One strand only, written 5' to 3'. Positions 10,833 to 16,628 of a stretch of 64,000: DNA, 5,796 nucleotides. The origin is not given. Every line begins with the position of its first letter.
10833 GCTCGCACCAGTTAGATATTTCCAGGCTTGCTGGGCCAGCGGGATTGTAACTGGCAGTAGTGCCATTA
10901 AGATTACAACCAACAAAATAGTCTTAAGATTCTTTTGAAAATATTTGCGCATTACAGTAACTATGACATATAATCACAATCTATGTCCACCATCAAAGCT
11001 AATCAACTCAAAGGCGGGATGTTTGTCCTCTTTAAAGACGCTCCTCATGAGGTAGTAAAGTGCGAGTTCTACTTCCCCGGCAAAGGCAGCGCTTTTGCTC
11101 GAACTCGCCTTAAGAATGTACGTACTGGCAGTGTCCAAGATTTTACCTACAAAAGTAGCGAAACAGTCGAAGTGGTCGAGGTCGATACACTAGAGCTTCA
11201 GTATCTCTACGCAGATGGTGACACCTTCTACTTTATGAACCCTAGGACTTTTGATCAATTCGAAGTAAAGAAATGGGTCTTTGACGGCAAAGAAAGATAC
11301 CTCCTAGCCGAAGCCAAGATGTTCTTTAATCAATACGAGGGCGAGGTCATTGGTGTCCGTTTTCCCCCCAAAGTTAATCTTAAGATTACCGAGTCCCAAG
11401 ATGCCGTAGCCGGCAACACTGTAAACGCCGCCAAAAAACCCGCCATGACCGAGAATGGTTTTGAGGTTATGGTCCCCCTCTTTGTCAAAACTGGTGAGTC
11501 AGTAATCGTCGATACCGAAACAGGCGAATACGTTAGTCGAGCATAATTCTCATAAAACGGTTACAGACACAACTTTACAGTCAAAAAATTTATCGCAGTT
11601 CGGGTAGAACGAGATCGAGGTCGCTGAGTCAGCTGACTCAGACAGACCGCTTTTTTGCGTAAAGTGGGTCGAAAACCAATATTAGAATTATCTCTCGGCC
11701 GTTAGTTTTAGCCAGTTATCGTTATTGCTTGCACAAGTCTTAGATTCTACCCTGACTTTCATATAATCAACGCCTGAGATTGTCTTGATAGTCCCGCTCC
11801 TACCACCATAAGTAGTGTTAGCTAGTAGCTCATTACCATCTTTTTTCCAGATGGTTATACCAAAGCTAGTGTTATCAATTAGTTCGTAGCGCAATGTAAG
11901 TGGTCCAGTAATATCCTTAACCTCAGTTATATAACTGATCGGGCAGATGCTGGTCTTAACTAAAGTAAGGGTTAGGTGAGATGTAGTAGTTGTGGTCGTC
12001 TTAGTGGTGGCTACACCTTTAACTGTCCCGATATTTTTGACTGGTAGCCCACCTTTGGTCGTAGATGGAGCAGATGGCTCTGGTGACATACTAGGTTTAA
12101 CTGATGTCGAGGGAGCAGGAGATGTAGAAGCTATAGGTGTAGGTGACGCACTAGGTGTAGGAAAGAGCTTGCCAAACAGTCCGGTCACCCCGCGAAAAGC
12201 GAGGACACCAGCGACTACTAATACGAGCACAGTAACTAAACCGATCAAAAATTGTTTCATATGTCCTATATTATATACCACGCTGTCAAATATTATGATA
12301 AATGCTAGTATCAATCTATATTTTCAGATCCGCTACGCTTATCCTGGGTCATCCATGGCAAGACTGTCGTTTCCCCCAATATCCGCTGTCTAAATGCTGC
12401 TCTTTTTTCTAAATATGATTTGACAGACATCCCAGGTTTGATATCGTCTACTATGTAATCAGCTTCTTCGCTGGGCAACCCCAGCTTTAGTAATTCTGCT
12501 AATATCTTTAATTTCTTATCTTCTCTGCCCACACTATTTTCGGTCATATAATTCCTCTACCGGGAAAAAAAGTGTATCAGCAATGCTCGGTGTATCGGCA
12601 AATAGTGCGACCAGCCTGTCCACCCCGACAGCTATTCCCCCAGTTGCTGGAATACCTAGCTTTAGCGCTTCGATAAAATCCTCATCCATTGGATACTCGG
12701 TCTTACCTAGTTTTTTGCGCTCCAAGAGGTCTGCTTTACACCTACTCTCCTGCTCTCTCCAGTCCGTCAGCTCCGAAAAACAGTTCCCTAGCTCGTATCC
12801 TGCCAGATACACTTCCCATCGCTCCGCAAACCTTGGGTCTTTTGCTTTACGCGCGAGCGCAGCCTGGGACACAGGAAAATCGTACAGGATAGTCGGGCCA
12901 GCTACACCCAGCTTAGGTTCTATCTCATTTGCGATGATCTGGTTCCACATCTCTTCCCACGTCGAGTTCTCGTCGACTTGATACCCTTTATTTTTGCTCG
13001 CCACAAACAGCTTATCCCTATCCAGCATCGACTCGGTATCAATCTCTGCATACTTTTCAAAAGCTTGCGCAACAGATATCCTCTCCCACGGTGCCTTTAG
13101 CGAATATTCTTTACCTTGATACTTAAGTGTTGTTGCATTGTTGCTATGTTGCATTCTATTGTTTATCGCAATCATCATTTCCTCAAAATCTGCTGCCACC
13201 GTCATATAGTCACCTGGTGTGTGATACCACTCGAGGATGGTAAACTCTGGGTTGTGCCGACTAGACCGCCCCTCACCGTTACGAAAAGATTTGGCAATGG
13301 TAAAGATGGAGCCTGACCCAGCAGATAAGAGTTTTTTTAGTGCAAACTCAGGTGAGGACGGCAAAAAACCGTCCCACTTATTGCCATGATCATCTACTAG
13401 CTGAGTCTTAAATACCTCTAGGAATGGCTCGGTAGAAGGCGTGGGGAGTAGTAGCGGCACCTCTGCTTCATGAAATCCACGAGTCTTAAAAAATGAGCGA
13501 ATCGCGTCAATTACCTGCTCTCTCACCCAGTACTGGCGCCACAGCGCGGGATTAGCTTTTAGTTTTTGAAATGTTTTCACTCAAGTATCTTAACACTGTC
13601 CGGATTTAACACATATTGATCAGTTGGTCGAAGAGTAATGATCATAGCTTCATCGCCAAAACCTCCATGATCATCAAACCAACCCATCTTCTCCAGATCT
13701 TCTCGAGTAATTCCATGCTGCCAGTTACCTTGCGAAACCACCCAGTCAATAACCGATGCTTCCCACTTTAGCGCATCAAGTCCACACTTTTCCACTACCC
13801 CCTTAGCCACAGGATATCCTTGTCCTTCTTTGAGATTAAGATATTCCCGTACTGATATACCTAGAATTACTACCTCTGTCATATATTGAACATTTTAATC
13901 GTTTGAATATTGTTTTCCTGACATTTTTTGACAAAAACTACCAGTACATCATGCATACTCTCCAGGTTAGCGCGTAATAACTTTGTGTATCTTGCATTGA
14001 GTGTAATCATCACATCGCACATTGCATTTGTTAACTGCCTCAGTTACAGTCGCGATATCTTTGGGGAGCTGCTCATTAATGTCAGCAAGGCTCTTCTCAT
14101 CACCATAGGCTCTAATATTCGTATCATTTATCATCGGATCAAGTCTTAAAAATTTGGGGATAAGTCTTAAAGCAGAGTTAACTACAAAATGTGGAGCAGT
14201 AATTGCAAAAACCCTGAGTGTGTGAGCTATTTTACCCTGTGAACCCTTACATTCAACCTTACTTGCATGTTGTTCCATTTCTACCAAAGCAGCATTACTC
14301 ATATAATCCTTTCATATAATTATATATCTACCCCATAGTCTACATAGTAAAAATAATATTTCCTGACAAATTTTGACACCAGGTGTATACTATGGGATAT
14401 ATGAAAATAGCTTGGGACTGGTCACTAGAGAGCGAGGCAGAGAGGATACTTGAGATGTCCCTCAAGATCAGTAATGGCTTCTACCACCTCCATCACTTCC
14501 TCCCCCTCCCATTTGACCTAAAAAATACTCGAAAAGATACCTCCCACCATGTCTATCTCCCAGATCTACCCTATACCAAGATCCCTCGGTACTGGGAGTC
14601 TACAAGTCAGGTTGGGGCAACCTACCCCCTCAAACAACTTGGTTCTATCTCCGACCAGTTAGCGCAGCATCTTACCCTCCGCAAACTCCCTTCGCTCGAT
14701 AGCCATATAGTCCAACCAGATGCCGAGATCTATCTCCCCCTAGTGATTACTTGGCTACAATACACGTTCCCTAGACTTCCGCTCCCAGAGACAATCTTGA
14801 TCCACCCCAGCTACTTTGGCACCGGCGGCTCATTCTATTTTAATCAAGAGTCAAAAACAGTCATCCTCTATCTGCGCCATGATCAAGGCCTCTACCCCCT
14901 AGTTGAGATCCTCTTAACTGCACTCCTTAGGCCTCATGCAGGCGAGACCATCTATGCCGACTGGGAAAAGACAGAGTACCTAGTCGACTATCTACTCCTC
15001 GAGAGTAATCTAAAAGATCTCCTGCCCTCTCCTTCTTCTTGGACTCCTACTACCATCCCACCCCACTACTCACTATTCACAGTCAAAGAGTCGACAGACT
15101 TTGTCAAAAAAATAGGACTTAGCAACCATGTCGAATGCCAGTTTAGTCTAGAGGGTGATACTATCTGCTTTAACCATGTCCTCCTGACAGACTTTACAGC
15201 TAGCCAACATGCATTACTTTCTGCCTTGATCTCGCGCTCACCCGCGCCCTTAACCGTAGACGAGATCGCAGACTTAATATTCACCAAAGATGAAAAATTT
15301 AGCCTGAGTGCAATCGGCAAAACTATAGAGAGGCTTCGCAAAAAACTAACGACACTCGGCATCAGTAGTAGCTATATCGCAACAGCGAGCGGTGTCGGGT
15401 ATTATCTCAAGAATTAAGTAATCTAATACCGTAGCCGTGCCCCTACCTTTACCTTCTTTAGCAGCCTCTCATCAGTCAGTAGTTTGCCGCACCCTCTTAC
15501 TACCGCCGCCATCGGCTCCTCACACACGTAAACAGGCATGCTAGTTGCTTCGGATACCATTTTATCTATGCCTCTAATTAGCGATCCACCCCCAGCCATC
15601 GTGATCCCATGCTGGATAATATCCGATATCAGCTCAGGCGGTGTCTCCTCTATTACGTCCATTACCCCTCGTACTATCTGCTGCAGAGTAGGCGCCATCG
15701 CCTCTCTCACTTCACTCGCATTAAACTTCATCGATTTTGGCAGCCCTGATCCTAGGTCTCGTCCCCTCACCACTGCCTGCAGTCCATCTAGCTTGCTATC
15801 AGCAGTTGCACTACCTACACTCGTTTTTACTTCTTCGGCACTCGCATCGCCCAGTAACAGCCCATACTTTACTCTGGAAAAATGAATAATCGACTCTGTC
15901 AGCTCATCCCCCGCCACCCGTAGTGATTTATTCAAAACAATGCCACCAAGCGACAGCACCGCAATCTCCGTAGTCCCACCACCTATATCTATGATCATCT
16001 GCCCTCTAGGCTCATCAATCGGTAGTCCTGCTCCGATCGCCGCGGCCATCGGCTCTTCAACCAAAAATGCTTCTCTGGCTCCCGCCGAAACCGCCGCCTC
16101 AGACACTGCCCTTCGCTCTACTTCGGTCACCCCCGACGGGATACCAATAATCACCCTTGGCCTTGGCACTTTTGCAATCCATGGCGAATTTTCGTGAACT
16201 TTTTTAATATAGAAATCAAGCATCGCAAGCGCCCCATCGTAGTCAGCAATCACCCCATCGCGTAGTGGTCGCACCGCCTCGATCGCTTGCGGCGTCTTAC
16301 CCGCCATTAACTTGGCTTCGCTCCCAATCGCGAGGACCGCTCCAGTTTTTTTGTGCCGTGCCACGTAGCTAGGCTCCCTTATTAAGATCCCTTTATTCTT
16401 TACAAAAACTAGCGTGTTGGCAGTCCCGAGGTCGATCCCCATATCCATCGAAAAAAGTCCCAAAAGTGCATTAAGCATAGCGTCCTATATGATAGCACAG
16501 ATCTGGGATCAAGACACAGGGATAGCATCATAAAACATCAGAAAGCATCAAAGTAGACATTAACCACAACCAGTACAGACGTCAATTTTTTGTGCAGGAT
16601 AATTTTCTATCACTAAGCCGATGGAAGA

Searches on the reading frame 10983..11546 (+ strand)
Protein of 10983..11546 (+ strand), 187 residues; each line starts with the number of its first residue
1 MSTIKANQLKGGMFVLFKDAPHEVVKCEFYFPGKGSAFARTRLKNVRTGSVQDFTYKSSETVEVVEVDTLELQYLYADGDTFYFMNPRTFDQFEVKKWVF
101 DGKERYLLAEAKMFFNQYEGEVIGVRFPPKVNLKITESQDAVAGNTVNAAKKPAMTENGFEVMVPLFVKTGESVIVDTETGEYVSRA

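Call 94: search_protein_families(library=pfam, proteins=[window:10983-11546:+], max_evalue=0.001)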
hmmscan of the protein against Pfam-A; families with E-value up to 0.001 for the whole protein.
window:10983-11546:+ (187 aa): 3 families
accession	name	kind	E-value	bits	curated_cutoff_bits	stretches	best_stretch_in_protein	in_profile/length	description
PF09285.17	Elong-fact-P_C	-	7.7e-22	77.2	25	1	131-186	1-56/56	Elongation factor P, C-terminal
PF08207.18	EFP_N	-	3.6e-18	65.8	23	1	5-62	1-58/58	Elongation factor P (EF-P) KOW-like domain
PF01132.26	EFP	-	1.9e-12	47.4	27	1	71-123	2-54/54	Elongation factor P (EF-P) OB domain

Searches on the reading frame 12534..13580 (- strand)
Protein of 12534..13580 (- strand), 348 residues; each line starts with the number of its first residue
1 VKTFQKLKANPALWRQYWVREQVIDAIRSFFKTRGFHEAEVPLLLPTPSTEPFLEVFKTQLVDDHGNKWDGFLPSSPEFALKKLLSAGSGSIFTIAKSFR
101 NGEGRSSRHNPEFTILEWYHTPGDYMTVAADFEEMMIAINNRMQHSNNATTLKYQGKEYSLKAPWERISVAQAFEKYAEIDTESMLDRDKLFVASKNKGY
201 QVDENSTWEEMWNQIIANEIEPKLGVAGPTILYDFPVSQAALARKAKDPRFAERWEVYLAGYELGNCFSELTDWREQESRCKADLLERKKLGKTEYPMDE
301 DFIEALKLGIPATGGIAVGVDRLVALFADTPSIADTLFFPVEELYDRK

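Call 98: search_protein_families(library=ncbifam, proteins=[window:12534-13580:-], max_evalue=0.00001)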
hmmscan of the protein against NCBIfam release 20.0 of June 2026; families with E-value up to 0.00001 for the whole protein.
window:12534-13580:- (348 aa): 15 families
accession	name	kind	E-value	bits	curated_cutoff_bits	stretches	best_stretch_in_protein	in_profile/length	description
TIGR00462.1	genX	equivalog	6.1e-93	311.6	286.9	1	20-339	4-304/304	EF-P lysine aminoacylase EpmA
NF006828.0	PRK09350.1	equivalog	1.1e-79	268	264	1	12-342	11-323/325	elongation factor P--(R)-beta-lysine ligase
NF001756.1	PRK00484.1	subfamily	5e-73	246.4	468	1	7-341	159-484/488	lysine--tRNA ligase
TIGR00499.1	lysS_bact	equivalog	5.1e-64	216.7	427.6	1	7-341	162-491/496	lysine--tRNA ligase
NF002821.0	PRK02983.1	equivalog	5.7e-51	173.6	742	1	10-341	771-1097/1102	bifunctional lysylphosphatidylglycerol synthetase/lysine--tRNA ligase LysX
NF009101.0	PRK12445.1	subfamily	1.9e-43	148.8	1026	1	6-341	173-500/505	lysine--tRNA ligase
NF001750.0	PRK00476.1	equivalog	2.8e-19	68.9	443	2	252-342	474-560/590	aspartate--tRNA ligase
TIGR00459.1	aspS_bact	equivalog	1.5e-17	63.2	373.85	2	245-341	464-556/586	aspartate--tRNA ligase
NF003483.0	PRK05159.1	equivalog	4.6e-14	52.1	353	1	17-340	137-430/438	aspartate--tRNA(Asn) ligase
TIGR00458.1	aspS_nondisc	equivalog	7.7e-14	51.5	368.4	1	17-176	133-286/428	aspartate--tRNA(Asn) ligase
NF009460.0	PRK12820.1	equivalog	8.6e-14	50.6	1379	1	10-117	166-268/723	bifunctional aspartyl-tRNA synthetase/aspartyl/glutamyl-tRNA amidotransferase subunit C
TIGR00457.1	asnS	equivalog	1.1e-11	44.2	342.6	1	19-340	138-447/455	asparagine--tRNA ligase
NF003037.0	PRK03932.1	equivalog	3.2e-10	39.6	414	1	19-340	135-443/451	asparagine--tRNA ligase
NF005054.0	PRK06462.1-4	equivalog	4.7e-08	32.4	309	0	19-186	27-197/318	asparagine synthetase A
NF005052.0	PRK06462.1-1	equivalog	1.4e-07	30.9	368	1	13-340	45-344/353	asparagine synthetase A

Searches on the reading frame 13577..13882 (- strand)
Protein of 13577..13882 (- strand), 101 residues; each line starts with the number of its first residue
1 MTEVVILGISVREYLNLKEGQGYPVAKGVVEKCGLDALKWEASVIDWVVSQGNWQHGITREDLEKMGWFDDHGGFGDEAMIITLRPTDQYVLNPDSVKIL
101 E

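Call 10: search_protein_families(library=ncbifam, proteins=[window:13577-13882:-], max_evalue=1)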
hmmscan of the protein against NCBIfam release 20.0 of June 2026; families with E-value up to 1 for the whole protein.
window:13577-13882:- (101 aa): 0 families

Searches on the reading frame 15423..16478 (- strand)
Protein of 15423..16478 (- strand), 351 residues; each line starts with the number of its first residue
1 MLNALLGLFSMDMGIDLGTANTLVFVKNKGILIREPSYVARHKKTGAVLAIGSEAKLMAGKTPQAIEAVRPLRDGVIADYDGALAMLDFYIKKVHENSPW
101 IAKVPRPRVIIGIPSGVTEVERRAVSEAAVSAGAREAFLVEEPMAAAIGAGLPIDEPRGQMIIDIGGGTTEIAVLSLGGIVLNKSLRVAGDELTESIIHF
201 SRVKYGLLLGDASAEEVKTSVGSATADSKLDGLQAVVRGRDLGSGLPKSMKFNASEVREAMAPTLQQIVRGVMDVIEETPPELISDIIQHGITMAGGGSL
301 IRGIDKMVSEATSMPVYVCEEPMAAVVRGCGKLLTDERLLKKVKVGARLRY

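Call 98: search_protein_families(library=ncbifam, proteins=[window:15423-16478:-], max_evalue=0.00001)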
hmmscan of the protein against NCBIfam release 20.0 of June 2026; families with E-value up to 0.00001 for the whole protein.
window:15423-16478:- (351 aa): 17 families
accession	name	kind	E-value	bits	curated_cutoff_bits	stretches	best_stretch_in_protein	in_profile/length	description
NF010539.0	PRK13927.1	subfamily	9.7e-138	458.7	293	1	6-343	2-335/339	rod shape-determining protein MreB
TIGR00904.1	mreB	subfamily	3.8e-129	430.5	365.75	1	9-339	1-331/334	MreB/Mrl family cell shape determining protein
NF010540.1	PRK13929.1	exception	9.3e-111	370.1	515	1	10-338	4-328/334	rod-share determining protein MreBH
NF040964.1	MamK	subfamily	1.9e-17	63.4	400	1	12-333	2-318/335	MamK family actin-like protein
TIGR01174.1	ftsA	equivalog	1.6e-15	57.1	175.85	1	128-319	166-345/371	cell division protein FtsA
NF053558.1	BeeR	equivalog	3.4e-15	55.9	530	1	13-309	3-305/349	BeeR family actin-like protein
NF011660.0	PRK15080.1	equivalog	1.3e-14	54.1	182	1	67-184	59-167/277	ethanolamine utilization protein EutJ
TIGR02529.1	EutJ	subfamily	4.2e-11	42.8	152.1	1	66-198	25-148/239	ethanolamine utilization protein EutJ family protein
TIGR01991.1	HscA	equivalog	7.3e-11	41.3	708.55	1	108-310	132-335/600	Fe-S protein assembly chaperone HscA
NF003520.0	PRK05183.1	subfamily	1.6e-10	40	620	1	109-182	153-226/621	Fe-S protein assembly chaperone HscA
TIGR02350.1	prok_dnaK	equivalog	1.6e-08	33.4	822.55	1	109-184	133-209/596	molecular chaperone DnaK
NF009947.0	PRK13411.1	equivalog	3.5e-08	32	1002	1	109-183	136-211/662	molecular chaperone DnaK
NF009946.0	PRK13410.1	equivalog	4.7e-08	31.7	1019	1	108-183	137-212/669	molecular chaperone DnaK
NF001413.0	PRK00290.1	equivalog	6.4e-08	31.4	648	1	109-183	136-209/625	molecular chaperone DnaK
TIGR01175.1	pilM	subfamily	1.5e-06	27.4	133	1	158-327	186-320/348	type IV pilus assembly protein PilM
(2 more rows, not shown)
